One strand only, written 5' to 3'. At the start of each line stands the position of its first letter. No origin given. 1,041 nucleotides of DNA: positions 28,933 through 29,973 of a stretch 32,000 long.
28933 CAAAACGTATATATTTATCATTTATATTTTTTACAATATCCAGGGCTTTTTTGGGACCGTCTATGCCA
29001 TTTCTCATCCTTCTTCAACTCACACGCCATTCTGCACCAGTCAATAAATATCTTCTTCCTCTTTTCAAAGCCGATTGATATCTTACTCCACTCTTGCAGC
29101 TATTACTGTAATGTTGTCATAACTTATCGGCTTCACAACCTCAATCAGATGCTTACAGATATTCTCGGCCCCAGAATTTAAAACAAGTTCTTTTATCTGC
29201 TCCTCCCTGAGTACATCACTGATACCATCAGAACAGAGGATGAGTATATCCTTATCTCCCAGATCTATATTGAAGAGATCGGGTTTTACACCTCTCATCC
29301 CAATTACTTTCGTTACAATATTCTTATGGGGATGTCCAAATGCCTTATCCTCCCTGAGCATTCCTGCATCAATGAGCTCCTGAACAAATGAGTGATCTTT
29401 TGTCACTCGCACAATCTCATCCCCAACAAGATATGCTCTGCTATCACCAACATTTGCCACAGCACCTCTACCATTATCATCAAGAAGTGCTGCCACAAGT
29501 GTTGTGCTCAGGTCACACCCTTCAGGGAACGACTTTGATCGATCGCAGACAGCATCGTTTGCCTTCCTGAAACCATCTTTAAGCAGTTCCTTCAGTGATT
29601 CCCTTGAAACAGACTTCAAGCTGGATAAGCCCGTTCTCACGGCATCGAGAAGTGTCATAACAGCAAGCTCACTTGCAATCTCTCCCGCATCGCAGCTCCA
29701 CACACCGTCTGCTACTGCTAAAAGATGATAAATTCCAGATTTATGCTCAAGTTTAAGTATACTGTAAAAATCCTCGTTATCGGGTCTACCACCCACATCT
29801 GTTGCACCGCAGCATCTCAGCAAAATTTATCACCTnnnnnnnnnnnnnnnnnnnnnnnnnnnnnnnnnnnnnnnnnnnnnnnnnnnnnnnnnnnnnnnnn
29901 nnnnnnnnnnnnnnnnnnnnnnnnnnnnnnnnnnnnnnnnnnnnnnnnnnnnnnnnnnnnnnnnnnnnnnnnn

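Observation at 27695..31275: Uncharacterised three-gene cassette: PP2C phosphatase flanked by two paralogous 33/38-residue alpha-solenoid repeat proteins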

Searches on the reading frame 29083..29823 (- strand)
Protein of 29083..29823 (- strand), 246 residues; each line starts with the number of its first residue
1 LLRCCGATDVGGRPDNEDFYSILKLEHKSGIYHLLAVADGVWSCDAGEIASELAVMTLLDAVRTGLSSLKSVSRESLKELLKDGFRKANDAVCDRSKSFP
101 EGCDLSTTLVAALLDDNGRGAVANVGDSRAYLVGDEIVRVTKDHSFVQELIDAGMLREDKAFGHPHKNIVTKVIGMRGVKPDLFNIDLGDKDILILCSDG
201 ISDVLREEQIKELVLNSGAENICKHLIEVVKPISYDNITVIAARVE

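Call 3: search_protein_families(library=pfam, proteins=[window:29083-29823:-], max_evalue=1)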
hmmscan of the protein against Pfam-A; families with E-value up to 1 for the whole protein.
window:29083-29823:- (246 aa): 3 families
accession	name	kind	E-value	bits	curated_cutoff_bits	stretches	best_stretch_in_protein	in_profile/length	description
PF13672.11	PP2C_2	-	8.2e-13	48.8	24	1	15-209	11-182/209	Protein phosphatase 2C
PF00481.26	PP2C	-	1.3e-10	41.8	20.3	2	34-145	36-141/255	Protein phosphatase 2C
PF07228.17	SpoIIE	-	1.3e-06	28.9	25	1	158-245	110-191/192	Stage II sporulation protein E (SpoIIE)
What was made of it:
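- On PPM/PP2C phosphatase (Stp1/PrpC type): PP2C_2 48.8 bits (cut-off 24) and PP2C 41.8 (20.3) (call 3).
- On Partner-switching PP2C modules (RsbU/SpoIIE with STAS and anti-sigma kinase): The SpoIIE Pfam hit is only the shared PP2C fold (28.9 bits, call 3).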

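Call 4: search_protein_families(library=ncbifam, proteins=[window:29083-29823:-], max_evalue=1)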
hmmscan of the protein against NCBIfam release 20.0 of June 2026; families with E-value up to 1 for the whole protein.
window:29083-29823:- (246 aa): 3 families
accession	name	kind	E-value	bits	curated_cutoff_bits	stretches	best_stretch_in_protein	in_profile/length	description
NF033484.1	Stp1_PP2C_phos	equivalog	4.9e-55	186.6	230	1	8-243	2-231/232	Stp1/IreP family PP2C-type Ser/Thr phosphatase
NF011149.0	PRK14559.1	equivalog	2.8e-24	85.8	374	1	3-245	373-631/642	serine/threonine phosphatase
TIGR02865.1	spore_II_E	equivalog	0.096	10.7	490.8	1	178-245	684-763/764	stage II sporulation protein E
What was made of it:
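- On PPM/PP2C phosphatase (Stp1/PrpC type): 186.6 bits against a cut-off of 230 (call 4).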

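Call 7: find_homologous_proteins(query=window:29083-29823:-)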
Query window:29083-29823:- (246 aa): 7972 proteins with E <= 0.001 among 8000 candidates; the best 120 are listed.
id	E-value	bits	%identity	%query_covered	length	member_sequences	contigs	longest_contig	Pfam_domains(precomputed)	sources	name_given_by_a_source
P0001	5.0e-157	538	100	100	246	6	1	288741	PF13672.12,PF00481.27,PF07228.18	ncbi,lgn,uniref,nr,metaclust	ncbi:MAG: serine/threonine protein phosphatase [Candidatus Syntrophoarchaeum caldarius]|uniref:Serin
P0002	2.4e-123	428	78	100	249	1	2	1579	PF13672.12,PF00481.27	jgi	-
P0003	4.2e-83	296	56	99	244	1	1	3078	PF13672.12,PF00481.27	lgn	-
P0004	2.4e-82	294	57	99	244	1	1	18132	PF13672.12,PF00481.27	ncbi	-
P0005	1.2e-81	292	55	99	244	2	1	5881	PF13672.12,PF00481.27,PF07228.18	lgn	-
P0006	3.6e-80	287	54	99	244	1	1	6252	PF13672.12,PF00481.27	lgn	-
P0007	4.7e-77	277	54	99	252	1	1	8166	PF13672.12,PF00481.27,PF07228.18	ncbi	-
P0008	4.8e-77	277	53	98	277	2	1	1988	PF13672.12,PF00481.27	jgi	jgi:serine/threonine protein phosphatase PrpC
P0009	2.2e-76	274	53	99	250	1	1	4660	PF13672.12,PF00481.27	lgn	-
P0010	2.2e-76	274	54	99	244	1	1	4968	PF13672.12,PF00481.27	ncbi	-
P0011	7.4e-76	273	53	99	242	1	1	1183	PF13672.12,PF00481.27,PF07228.18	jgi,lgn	jgi:protein phosphatase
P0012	7.5e-76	273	52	99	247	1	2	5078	PF13672.12,PF00481.27,PF07228.18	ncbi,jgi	jgi:protein phosphatase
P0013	1.0e-75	272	52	99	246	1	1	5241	PF13672.12,PF00481.27,PF07228.18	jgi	jgi:protein phosphatase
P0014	1.7e-75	272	55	99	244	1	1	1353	PF13672.12,PF00481.27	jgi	-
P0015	2.0e-75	271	53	99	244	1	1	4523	PF13672.12,PF00481.27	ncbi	ncbi:hypothetical protein ig2599ANME_0888 [groundwater metagenome]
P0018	7.2e-75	269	53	100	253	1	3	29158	PF13672.12,PF00481.27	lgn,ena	-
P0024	1.3e-73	265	53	99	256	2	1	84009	PF13672.12,PF00481.27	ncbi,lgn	-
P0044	3.8e-67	244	51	98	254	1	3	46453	PF13672.12,PF00481.27,PF07228.18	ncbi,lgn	-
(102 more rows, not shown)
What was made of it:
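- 29083..29823 (-): PP2C/PPM Ser/Thr phosphatase, Stp1/PrpC-like, 246 aa, TTG start; metal-binding residues intact, but DGVWSC in place of the clade consensus DGLGGH. Syntrophoarchaeum caldarius protein (call 7).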

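Call 9: find_encoding_contigs(protein=P0001, flank=10000, max_places=3)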
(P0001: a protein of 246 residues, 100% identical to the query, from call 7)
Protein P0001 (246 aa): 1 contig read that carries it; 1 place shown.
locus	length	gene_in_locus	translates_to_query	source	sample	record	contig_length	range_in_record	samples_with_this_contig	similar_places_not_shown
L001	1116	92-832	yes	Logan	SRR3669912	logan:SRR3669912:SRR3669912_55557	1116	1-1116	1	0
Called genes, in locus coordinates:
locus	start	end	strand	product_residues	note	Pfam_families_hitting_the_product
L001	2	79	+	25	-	?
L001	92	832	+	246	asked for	PF13672:PP2C_2, PF00481:PP2C (weak), PF07228:SpoIIE (faint)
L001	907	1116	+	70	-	?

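Call 10: find_encoding_contigs(protein=P0004, flank=8000, max_places=3)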
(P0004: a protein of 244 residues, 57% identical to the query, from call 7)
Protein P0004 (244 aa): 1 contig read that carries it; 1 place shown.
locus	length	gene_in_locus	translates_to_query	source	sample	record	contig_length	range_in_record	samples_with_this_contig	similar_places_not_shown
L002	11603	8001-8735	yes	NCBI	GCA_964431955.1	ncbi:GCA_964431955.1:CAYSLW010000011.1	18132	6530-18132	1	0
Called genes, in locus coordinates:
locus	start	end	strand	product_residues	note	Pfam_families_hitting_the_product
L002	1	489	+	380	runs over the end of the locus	PF00930:DPPIV_N (faint), PF07676:PD40 (weak), PF26549:Tricorn_N (weak), PF26550:Tricorn_2nd, PF07676:PD40 (weak), PF26549:Tricorn_N, PF07676:PD40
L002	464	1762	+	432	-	-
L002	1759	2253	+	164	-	PF01909:NTP_transf_2, PF18765:Polbeta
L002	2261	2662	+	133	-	PF05168:HEPN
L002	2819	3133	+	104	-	PF22600:MTPAP-like_central (weak), PF01909:NTP_transf_2, PF18765:Polbeta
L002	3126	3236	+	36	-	-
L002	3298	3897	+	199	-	-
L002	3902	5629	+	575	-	PF00004:AAA, PF17862:AAA_lid_3, PF02457:DAC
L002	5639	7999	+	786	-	PF13570:Beta-prop_ACSF4, PF23381:Beta-prop_IFT122_1st, PF25174:Beta-prop_THOC3, PF13360:PQQ_2, PF18975:DUF5711, PF13570:Beta-prop_ACSF4, PF25292:Beta-prop_CGLA, PF23381:Beta-prop_IFT122_1st, +18 more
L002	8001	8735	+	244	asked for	PF13672:PP2C_2, PF00481:PP2C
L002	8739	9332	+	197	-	-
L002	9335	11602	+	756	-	?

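Call 11: find_encoding_contigs(protein=P0024, flank=8000, max_places=3)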
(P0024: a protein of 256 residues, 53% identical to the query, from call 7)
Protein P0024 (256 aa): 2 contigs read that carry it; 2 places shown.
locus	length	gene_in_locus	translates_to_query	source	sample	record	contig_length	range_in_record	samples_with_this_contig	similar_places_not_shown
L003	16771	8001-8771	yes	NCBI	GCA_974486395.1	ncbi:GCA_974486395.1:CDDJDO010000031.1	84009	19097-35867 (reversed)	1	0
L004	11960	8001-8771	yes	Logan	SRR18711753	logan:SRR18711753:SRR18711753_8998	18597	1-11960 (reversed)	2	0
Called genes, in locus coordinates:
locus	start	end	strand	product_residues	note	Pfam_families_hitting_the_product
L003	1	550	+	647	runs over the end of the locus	-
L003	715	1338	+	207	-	-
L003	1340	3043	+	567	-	PF00004:AAA, PF17862:AAA_lid_3, PF02457:DAC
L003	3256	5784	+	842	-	PF01011:PQQ (faint), PF13360:PQQ_2, PF13570:Beta-prop_ACSF4, PF25293:Beta-prop_EMC1_N (faint), PF13360:PQQ_2, PF13570:Beta-prop_ACSF4, PF07752:S-layer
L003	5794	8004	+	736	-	PF00069:Pkinase, PF07714:PK_Tyr_Ser-Thr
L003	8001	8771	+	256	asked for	PF00481:PP2C, PF13672:PP2C_2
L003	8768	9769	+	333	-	PF14522:Cytochrome_C7 (faint)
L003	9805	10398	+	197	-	-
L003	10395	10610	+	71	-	-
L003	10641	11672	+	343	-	PF00069:Pkinase, PF03109:ABC1 (faint), PF07714:PK_Tyr_Ser-Thr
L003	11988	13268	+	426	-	-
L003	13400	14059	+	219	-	PF03781:FGE-sulfatase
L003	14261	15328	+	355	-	PF00004:AAA, PF17862:AAA_lid_3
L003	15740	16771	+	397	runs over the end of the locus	-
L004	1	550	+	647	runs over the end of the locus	-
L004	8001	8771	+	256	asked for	PF00481:PP2C, PF13672:PP2C_2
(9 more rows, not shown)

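Call 22: find_related_loci(query=window:29083-29823:-, collection=genome_contigs, flank=10000)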
Query window:29083-29823:- (246 aa) in genome_contigs; peptide patterns used: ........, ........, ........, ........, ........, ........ (x = any residue, [..] = any of these).
210 stretches matched a pattern; 163 encode a relative of the query (tblastn E <= 1e-3); the best 80 are kept; 80 distinct loci.
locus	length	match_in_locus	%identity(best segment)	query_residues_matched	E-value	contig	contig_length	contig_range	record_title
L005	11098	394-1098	43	2-243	1e-53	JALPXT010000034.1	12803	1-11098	Dehalococcoidia bacterium isolate AH-958-E22 AH-958-E22_NODE_34, whole genome shotgun sequence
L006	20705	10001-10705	43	2-243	4e-53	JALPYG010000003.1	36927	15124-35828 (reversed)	Dehalococcoidia bacterium isolate AH-958-J08 AH-958-J08_NODE_3, whole genome shotgun sequence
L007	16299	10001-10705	43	2-243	2e-52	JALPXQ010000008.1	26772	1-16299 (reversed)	Dehalococcoidia bacterium isolate AH-958-E16 AH-958-E16_NODE_8, whole genome shotgun sequence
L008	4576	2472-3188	42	2-244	3e-52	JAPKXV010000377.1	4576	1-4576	MAG: Methanoregula sp. isolate LacPavin_0419_WC90_MAG_52_8 LacPavin_0419_WC90_scaffold_545994, whole genome shotgun sequ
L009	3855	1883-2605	43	2-246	4e-50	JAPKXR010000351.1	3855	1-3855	MAG: Methanomicrobiales archaeon isolate LacPavin_0920_WC90_MAG_50_10 LacPavin_0920_WC90_scaffold_1929891, whole genome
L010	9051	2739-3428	40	4-241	8e-42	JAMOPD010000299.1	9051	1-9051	MAG: Thermococcaceae archaeon isolate 4559-240_metabat1_scaf2bin.019 4559-240_scaffold_4300_c1, whole genome shotgun seq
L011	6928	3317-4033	36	8-241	2e-38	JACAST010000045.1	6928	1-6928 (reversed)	Marine Group I thaumarchaeote strain N8 AC-661-N08_C743804, whole genome shotgun sequence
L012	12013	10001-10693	37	8-240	8e-36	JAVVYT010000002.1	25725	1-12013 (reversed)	MAG: Clostridia bacterium isolate CGS10Y3-bin58 NODE_1881_length_25725_cov_5.062096, whole genome shotgun sequence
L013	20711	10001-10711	38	8-246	3e-35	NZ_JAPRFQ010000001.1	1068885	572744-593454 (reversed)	Aerococcus kribbianus strain YH-aer221 contig1, whole genome shotgun sequence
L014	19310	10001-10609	36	1-210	1e-33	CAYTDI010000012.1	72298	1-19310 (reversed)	MAG TPA_asm: uncultured Eubacterium sp. isolate SRP350583_co1_156 genome assembly, contig: NODE_492_length_72298_cov_52.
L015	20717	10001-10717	34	1-241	3e-33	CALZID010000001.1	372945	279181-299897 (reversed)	MAG: uncultured Clostridia bacterium isolate SRR3178347_bin.6_metaWRAP_v1.3_MAG genome assembly, contig: ERZ8974935.1, w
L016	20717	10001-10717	35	1-241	8e-33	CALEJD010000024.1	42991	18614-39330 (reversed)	MAG TPA_asm: uncultured Clostridia bacterium isolate SRR6425761_bin.84_CONCOCT_v1.1_MAG genome assembly, contig: ERZ1767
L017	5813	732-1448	35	1-241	4e-33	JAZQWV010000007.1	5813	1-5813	MAG: Candidatus Fimenecus sp. isolate T1900045164_TC20190158.MAGScoT_cleanbin_000011 SGB_5106_k141_3075741, whole genome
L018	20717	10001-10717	35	1-241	4e-33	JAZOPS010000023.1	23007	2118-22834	MAG: Candidatus Fimenecus sp. isolate T1900045571_YK20190265.MAGScoT_cleanbin_000032 SGB_7981_k141_675949, whole genome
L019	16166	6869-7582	35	2-241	1e-32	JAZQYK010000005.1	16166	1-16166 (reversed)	MAG: Candidatus Fimenecus sp. isolate T1900045160_TC20190154.MAGScoT_cleanbin_000049 SGB_5043_k141_2275792, whole genome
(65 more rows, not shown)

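Call 25: find_related_loci(query=A2, collection=metagenome_contigs, flank=8000)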
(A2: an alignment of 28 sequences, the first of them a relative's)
Query A2 (246 aa) in metagenome_contigs; peptide patterns used: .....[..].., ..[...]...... (x = any residue, [..] = any of these).
600 stretches matched a pattern (row limit reached: there are more); 596 encode a relative of the query (tblastn E <= 1e-3); the best 80 are kept; 80 distinct loci.
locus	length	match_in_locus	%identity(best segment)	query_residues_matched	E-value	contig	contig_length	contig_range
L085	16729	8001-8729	47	1-244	3e-69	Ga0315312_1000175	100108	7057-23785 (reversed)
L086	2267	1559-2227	51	1-214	8e-61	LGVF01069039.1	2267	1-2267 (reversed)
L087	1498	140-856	40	2-244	9e-54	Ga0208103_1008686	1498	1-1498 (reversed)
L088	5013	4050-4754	43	2-244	1e-48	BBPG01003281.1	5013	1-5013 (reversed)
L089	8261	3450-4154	41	2-244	3e-44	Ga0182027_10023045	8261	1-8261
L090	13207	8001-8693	38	1-246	2e-44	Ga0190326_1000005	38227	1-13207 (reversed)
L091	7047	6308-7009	41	4-244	3e-42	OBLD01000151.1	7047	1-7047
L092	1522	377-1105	37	8-241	3e-43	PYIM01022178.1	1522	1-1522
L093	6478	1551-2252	41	4-244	4e-42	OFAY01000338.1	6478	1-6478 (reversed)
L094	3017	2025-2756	36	8-241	1e-41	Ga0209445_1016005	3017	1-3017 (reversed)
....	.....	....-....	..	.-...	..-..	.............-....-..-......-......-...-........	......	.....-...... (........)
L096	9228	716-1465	37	1-246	2e-39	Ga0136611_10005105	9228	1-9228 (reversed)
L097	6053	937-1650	36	2-241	1e-39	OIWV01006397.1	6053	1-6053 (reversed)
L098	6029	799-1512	36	2-241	1e-39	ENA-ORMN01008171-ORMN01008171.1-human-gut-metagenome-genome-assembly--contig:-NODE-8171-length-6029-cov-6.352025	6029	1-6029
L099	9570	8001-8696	35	8-241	1e-39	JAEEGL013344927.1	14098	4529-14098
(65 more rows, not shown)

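Call 26: find_encoding_contigs(protein=P0002, flank=8000, max_places=3)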
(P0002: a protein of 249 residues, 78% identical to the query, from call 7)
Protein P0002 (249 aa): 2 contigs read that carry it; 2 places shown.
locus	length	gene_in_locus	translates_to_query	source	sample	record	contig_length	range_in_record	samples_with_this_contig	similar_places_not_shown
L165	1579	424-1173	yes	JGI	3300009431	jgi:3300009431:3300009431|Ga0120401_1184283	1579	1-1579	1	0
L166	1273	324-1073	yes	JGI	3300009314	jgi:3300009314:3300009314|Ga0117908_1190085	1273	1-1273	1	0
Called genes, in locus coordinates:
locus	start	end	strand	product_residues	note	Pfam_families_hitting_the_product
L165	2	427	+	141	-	?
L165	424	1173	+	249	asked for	PF13672:PP2C_2, PF00481:PP2C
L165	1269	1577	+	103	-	?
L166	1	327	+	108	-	?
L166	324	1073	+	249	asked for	PF13672:PP2C_2, PF00481:PP2C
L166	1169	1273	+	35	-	?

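Call 27: find_encoding_contigs(protein=P0003, flank=8000, max_places=2)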
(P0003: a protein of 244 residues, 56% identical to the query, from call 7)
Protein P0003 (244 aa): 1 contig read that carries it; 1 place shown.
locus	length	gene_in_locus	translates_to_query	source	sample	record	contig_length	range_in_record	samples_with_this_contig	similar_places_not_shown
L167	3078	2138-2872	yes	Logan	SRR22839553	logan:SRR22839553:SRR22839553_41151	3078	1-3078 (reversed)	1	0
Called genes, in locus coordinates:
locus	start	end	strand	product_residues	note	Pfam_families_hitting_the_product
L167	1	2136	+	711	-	?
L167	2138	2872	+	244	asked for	PF00481:PP2C, PF13672:PP2C_2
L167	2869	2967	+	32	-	-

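Call 28: find_encoding_contigs(protein=P0018, flank=8000, max_places=2)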
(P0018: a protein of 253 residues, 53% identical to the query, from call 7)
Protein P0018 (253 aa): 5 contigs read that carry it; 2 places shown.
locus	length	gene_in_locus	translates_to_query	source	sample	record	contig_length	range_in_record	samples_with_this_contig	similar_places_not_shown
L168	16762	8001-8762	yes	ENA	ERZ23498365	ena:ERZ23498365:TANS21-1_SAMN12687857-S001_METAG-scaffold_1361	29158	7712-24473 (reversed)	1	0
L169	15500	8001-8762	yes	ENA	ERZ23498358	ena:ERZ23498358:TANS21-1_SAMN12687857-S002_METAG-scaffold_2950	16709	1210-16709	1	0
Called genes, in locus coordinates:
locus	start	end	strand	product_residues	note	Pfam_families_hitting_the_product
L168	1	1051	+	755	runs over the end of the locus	PF00069:Pkinase, PF07714:PK_Tyr_Ser-Thr, PF14531:Kinase-like (faint)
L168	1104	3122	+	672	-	PF00400:WD40 (faint), PF13570:Beta-prop_ACSF4 (weak), PF00069:Pkinase, PF07714:PK_Tyr_Ser-Thr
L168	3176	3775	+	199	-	-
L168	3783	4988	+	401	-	PF13173:AAA_14 (faint), PF00004:AAA, PF17862:AAA_lid_3 (weak)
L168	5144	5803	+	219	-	-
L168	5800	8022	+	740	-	PF00069:Pkinase, PF03109:ABC1 (faint), PF07714:PK_Tyr_Ser-Thr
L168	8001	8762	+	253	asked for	PF00481:PP2C, PF13672:PP2C_2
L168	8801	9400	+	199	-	-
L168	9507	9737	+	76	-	-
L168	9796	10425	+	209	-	PF00515:TPR_1, PF07719:TPR_2, PF13424:TPR_12, PF13371:TPR_9, PF13414:TPR_11 (weak), PF13431:TPR_17, PF00515:TPR_1, PF01850:PIN, +6 more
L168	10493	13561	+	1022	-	PF13570:Beta-prop_ACSF4, PF23381:Beta-prop_IFT122_1st, PF25174:Beta-prop_THOC3, PF24814:WD40_Prp19, PF13360:PQQ_2, PF18975:DUF5711, PF23381:Beta-prop_IFT122_1st, PF24807:WD40_CDC20-Fz, +23 more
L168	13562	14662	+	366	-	PF05496:RuvB_N (faint), PF06068:TIP49 (faint), PF13191:AAA_16 (faint), PF13401:AAA_22 (faint), PF00004:AAA, PF17862:AAA_lid_3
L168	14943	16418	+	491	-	PF02629:CoA_binding, PF13380:CoA_binding_2, PF13607:Succ_CoA_lig, PF19045:Ligase_CoA_2 (weak)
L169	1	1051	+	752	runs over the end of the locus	?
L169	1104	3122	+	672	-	PF00400:WD40 (faint), PF13570:Beta-prop_ACSF4 (weak), PF00069:Pkinase, PF07714:PK_Tyr_Ser-Thr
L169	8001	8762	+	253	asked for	PF00481:PP2C, PF13672:PP2C_2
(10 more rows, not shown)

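Call 29: find_encoding_contigs(protein=P0044, flank=8000, max_places=2)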
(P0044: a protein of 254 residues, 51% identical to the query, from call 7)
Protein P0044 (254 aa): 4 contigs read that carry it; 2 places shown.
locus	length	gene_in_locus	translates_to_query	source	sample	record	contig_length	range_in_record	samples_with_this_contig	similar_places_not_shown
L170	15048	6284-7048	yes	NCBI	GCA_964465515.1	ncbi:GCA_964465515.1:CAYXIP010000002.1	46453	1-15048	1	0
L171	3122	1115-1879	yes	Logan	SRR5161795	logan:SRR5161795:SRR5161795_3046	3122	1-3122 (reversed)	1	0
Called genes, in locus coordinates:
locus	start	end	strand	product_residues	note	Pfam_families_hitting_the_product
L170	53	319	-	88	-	-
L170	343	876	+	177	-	-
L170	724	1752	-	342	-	PF21088:MS_channel_1st, PF00924:MS_channel_2nd, PF21082:MS_channel_3rd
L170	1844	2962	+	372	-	PF00254:FKBP_C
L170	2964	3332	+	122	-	PF01336:tRNA_anti-codon (weak)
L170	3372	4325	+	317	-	PF00005:ABC_tran, PF13175:AAA_15 (faint), PF13304:AAA_21 (faint), PF13732:DrrA1-3_C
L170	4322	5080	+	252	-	PF01061:ABC2_membrane, PF12698:ABC2_membrane_3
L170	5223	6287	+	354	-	PF01406:tRNA-synt_1e, PF09334:tRNA-synt_1g (faint)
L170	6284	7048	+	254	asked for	PF13672:PP2C_2, PF00481:PP2C, PF07228:SpoIIE (faint)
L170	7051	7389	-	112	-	PF01984:dsDNA_bind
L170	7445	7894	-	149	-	PF01090:Ribosomal_S19e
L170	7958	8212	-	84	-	PF01985:CRS1_YhbY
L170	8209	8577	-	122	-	PF03259:Robl_LC7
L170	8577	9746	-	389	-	PF06745:ATPase, PF23442:DUF7125 (faint), PF00025:Arf, PF00071:Ras, PF01926:MMR_HSR1, PF03029:ATP_bind_1 (faint), PF00009:GTP_EFTU (weak)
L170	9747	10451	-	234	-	PF06745:ATPase, PF23365:DUF7090, PF24336:DUF7504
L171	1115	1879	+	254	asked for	PF13672:PP2C_2, PF00481:PP2C, PF07228:SpoIIE (faint)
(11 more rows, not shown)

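Call 51: search_protein_families(library=padloc, proteins=[window:29083-29823:-], max_evalue=0.01)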
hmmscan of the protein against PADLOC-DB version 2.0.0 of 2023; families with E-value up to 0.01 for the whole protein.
window:29083-29823:- (246 aa): 0 families
